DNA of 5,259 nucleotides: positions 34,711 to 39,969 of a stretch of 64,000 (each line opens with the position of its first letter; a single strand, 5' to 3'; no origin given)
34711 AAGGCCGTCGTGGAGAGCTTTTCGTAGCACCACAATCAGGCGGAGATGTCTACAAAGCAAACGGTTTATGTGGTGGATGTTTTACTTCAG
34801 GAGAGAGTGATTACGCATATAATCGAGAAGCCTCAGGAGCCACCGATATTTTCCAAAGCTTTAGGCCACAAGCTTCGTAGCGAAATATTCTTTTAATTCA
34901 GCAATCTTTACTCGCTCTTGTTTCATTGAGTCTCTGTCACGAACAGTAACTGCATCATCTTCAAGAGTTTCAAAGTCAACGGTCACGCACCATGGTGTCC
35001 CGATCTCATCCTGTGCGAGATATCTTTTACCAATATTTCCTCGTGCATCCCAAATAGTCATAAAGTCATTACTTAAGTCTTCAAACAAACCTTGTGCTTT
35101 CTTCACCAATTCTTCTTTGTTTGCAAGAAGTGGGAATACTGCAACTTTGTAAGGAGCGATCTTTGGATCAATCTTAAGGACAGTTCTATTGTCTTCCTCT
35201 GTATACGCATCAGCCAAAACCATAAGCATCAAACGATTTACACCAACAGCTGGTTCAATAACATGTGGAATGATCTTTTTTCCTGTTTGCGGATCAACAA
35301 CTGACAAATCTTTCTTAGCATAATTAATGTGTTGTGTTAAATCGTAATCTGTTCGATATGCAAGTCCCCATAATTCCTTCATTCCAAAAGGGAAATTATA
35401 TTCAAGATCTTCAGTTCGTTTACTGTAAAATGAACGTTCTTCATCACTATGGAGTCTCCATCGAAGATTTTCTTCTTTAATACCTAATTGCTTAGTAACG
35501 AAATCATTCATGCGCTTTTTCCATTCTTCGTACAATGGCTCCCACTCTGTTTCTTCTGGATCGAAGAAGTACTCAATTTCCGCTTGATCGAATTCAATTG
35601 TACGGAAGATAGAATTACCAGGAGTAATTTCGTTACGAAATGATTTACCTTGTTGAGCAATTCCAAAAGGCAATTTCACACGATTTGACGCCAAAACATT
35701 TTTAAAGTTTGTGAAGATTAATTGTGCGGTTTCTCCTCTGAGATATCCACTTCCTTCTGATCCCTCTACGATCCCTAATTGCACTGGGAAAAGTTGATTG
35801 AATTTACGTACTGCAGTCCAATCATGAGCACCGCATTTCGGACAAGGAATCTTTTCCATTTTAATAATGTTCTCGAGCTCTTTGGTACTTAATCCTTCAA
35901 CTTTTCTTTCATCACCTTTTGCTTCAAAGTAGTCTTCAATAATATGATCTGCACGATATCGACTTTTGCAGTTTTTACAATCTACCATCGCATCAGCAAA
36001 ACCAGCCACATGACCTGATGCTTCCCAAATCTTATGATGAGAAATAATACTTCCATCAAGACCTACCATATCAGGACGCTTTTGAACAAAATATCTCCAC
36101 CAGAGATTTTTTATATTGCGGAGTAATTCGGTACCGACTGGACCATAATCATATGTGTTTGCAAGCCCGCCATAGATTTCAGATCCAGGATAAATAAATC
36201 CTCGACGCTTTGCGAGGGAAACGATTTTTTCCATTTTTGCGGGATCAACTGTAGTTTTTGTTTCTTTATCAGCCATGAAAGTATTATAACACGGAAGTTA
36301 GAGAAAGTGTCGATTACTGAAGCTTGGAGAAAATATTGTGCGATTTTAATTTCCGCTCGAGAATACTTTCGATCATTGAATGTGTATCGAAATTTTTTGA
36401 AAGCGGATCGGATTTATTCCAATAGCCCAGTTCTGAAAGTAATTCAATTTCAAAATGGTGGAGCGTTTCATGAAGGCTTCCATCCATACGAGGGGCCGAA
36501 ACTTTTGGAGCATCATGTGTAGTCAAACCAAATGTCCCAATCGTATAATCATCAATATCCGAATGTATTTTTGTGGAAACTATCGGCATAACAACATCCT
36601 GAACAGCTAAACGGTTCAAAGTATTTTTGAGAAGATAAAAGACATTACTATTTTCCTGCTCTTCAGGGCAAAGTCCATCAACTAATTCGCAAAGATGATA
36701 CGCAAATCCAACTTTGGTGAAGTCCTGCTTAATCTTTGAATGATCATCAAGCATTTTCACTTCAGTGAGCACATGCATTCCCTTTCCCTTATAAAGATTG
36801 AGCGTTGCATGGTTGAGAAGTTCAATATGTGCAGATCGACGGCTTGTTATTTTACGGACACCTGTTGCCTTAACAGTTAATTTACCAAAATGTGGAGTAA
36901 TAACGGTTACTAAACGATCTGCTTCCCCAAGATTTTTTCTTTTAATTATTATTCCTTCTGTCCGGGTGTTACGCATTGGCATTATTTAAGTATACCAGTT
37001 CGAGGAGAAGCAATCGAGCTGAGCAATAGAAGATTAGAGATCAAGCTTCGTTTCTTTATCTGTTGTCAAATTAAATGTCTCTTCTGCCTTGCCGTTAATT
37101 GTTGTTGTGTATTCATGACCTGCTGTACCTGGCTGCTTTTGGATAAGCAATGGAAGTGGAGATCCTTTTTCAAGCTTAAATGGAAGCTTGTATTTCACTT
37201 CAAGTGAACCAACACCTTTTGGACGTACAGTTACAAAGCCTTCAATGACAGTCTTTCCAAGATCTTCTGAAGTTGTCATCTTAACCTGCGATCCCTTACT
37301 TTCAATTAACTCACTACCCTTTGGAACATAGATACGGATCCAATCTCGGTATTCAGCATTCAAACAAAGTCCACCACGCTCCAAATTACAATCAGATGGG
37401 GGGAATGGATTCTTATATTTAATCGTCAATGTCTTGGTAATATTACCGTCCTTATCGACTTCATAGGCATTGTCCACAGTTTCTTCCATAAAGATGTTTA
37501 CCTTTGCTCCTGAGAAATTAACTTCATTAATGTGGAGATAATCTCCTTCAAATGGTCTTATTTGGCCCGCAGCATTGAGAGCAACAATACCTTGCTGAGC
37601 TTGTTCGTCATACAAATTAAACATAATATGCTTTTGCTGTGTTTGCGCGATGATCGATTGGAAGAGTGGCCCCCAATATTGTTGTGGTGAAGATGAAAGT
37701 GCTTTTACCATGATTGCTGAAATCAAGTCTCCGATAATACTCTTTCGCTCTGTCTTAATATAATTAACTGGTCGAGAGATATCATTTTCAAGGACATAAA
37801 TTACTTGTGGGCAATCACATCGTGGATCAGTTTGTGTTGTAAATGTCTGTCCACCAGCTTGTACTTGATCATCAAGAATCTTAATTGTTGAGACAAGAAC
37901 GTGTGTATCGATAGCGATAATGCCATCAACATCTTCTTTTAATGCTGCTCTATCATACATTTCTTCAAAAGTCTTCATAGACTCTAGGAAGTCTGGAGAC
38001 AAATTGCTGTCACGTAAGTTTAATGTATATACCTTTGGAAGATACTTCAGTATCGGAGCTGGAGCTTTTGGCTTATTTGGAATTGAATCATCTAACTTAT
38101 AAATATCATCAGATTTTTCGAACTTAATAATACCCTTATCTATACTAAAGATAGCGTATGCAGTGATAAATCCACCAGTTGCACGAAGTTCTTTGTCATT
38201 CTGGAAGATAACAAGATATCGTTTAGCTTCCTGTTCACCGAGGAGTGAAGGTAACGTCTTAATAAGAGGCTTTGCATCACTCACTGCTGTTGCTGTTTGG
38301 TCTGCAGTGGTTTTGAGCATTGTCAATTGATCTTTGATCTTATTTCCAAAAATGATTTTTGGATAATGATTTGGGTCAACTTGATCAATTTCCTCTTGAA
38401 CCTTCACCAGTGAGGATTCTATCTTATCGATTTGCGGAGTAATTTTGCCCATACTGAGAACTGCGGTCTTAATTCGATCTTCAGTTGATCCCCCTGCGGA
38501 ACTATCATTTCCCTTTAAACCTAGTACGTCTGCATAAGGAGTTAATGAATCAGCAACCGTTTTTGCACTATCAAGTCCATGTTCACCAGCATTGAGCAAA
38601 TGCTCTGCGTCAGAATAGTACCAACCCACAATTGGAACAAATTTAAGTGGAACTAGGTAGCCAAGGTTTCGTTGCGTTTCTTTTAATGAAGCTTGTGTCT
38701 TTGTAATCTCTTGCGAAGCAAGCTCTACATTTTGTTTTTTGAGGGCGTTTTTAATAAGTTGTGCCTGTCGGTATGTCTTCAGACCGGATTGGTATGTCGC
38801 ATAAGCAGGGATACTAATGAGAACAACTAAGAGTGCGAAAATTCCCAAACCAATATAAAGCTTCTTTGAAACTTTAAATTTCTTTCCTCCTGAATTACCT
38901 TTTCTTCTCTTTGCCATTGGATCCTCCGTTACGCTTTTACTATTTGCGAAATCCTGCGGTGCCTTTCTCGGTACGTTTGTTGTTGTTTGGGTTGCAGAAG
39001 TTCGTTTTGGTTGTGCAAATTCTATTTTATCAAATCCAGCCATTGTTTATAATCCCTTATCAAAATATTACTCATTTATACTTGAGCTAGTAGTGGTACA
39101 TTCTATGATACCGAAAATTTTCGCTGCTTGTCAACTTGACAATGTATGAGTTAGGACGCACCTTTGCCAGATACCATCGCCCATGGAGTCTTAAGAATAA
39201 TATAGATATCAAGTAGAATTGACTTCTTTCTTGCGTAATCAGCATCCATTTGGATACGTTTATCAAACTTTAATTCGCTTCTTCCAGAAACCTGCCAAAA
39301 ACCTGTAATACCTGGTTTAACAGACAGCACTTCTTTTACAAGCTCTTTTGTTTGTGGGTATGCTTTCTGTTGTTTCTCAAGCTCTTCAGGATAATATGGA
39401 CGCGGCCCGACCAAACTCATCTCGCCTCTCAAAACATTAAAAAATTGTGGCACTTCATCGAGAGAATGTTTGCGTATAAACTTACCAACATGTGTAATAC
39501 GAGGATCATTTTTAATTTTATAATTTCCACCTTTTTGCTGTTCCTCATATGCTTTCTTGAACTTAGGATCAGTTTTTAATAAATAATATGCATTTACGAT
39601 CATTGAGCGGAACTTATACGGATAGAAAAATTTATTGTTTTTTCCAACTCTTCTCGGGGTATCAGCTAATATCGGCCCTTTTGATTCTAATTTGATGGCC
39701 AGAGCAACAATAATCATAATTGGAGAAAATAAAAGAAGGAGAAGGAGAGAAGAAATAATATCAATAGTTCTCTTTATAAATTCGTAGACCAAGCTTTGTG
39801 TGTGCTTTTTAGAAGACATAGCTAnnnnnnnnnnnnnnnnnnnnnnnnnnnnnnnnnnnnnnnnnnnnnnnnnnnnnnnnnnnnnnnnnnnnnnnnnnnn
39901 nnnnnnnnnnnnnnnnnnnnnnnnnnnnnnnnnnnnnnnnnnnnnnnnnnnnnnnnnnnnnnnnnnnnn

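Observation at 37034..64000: Glycoconjugate island (≥27 kb) with an unusual load of GT-C-like polytopic membrane proteins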

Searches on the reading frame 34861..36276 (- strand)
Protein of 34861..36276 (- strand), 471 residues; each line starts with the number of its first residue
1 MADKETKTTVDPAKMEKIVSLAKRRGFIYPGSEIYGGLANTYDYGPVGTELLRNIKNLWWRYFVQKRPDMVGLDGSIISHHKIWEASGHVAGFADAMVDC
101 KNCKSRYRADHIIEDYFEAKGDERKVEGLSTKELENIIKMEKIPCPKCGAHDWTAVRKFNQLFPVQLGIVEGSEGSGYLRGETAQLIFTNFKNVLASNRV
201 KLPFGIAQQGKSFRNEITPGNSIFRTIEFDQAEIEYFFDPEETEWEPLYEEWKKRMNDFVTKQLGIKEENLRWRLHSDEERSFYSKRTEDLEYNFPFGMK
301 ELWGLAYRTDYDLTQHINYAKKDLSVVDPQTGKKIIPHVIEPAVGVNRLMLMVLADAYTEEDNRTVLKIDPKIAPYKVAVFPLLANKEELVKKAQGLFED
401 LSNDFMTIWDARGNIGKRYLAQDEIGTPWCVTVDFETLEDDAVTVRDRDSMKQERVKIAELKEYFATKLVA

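Call 49: list_cluster_members(proteins=[P0028, P0148, window:34861-36276:-, window:56013-58184:-, window:58181-60328:-])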
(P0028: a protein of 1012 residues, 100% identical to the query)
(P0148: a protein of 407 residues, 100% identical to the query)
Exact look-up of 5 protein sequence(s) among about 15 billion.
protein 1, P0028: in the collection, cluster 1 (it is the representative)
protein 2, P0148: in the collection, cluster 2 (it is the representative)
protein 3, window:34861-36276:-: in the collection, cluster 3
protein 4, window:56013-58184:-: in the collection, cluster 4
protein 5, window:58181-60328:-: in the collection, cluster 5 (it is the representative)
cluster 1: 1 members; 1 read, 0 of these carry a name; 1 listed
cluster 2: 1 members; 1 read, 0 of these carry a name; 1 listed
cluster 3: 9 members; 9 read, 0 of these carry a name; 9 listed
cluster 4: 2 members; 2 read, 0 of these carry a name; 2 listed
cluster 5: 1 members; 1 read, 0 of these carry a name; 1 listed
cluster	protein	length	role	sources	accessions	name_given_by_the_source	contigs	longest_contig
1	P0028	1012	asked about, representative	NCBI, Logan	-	-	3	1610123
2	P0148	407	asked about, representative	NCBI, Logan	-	-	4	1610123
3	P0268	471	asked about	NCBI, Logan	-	-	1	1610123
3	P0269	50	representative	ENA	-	-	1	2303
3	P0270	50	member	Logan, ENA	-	-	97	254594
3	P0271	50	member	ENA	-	-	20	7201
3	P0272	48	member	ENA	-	-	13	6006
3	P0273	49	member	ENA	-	-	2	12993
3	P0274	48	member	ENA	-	-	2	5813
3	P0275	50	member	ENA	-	-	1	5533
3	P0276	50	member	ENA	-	-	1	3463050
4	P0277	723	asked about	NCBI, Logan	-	-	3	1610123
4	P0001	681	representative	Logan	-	-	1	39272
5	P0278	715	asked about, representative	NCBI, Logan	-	-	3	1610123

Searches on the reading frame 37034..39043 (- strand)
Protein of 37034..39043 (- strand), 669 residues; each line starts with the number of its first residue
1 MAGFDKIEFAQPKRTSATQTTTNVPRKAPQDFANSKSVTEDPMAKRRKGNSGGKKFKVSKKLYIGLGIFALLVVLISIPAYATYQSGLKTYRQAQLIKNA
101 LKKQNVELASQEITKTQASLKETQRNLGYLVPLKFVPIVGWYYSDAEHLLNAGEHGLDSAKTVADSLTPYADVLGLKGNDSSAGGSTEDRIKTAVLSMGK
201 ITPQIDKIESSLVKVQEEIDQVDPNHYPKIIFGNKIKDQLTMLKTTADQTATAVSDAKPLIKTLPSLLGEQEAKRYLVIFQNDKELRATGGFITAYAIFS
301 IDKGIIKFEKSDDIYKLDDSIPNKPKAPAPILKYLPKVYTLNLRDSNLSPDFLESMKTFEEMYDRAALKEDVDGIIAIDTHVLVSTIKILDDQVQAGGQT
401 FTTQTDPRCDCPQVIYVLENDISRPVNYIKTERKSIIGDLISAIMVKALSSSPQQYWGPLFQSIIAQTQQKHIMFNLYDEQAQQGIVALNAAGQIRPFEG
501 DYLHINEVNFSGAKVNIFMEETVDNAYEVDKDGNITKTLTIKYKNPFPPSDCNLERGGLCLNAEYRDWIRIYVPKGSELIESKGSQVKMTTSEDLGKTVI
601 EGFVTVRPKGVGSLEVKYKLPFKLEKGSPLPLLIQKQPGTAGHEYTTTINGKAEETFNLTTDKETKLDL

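Call 4: search_protein_families(library=pfam, proteins=[window:37034-39043:-], max_evalue=0.01)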
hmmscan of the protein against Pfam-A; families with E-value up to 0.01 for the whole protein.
window:37034-39043:- (669 aa): 1 family
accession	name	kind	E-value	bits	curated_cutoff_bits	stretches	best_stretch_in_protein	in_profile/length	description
PF13196.11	DUF4012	-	3.3e-21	76.7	28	1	272-403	2-132/144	Protein of unknown function (DUF4012)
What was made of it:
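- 37034..39043 (-): DUF4012 exported protein (669 aa, one N-terminal TM helix); last gene of the locus, followed by recO and glyS. Pfam PF13196, 76.7 bits (call 4).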

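Call 10: search_protein_families(library=ncbifam, proteins=[window:37034-39043:-], max_evalue=1)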
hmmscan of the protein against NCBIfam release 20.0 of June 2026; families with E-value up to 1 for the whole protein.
window:37034-39043:- (669 aa): 0 families

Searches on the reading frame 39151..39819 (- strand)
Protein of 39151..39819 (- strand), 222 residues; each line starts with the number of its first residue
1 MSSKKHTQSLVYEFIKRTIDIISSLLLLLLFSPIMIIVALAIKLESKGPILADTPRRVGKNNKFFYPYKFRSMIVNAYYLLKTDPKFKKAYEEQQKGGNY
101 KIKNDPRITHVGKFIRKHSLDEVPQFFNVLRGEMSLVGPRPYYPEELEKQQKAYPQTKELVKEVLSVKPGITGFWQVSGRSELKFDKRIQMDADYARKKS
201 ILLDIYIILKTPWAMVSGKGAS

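Call 4: search_protein_families(library=pfam, proteins=[window:39151-39819:-], max_evalue=0.01)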
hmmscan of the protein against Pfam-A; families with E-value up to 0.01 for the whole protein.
window:39151-39819:- (222 aa): 1 family
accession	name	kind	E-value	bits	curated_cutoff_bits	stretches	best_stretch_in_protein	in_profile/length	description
PF02397.22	Bac_transf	-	5.9e-62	208.8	27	1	16-216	1-178/179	Bacterial sugar transferase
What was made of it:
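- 39151..39819 (-): Small priming polyprenyl-phosphate sugar-1-phosphate transferase (PGT, 222 aa, Bac_transf catalytic domain only). PF02397, 208.8 bits (call 4).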

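Call 44: search_protein_families(library=ncbifam, proteins=[window:39151-39819:-], max_evalue=0.00001)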
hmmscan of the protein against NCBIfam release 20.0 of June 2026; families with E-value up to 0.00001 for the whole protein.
window:39151-39819:- (222 aa): 10 families
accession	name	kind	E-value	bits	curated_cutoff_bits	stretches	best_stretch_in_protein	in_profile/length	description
TIGR03025.1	EPS_sugtrans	subfamily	4.4e-80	270.1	295.55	1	4-221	246-444/445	exopolysaccharide biosynthesis polyprenyl glycosylphosphotransferase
TIGR03022.1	WbaP_sugtrans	subfamily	8.5e-74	249.4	403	1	12-221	255-455/456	undecaprenyl-phosphate galactose phosphotransferase WbaP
NF052601.1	undeca_RfbP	equivalog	6e-67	225.5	330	1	5-216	34-236/244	undecaprenyl-phosphate galactose phosphotransferase family protein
TIGR03023.1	WcaJ_sugtrans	equivalog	6e-66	223.6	410.75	1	11-221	258-452/453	undecaprenyl-phosphate glucose phosphotransferase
NF041877.1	EPS_EpsZ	equivalog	1.2e-60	205.5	800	1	15-222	265-459/459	exopolysaccharide biosynthesis polyisoprenyl-phosphate hexose-1-phosphate transferase EpsZ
NF011751.0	PRK15204.1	equivalog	6.9e-50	170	907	1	13-220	277-474/476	undecaprenyl-phosphate galactose phosphotransferase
TIGR03013.1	EpsB_2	subfamily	5.6e-48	164.1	393.35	1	7-221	246-442/443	TIGR03013 family XrtA/PEP-CTERM system glycosyltransferase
NF007518.0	PRK10124.1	equivalog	1e-39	136.6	684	1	11-211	269-453/464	undecaprenyl-phosphate glucose phosphotransferase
NF050817.1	PolSacchBiosHfsE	equivalog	7.3e-39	133.8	750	1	13-211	269-455/467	polysaccharide biosynthesis protein HfsE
NF045514.1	glycotran_HepC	equivalog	1.6e-27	96.2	140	1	4-142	105-212/220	heterocyst development glycosyltransferase HepC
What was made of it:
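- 39151..39819 (-): It aligns to the C-terminal catalytic part of the WbaP, WcaJ and EPS_sugtrans models (call 44).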
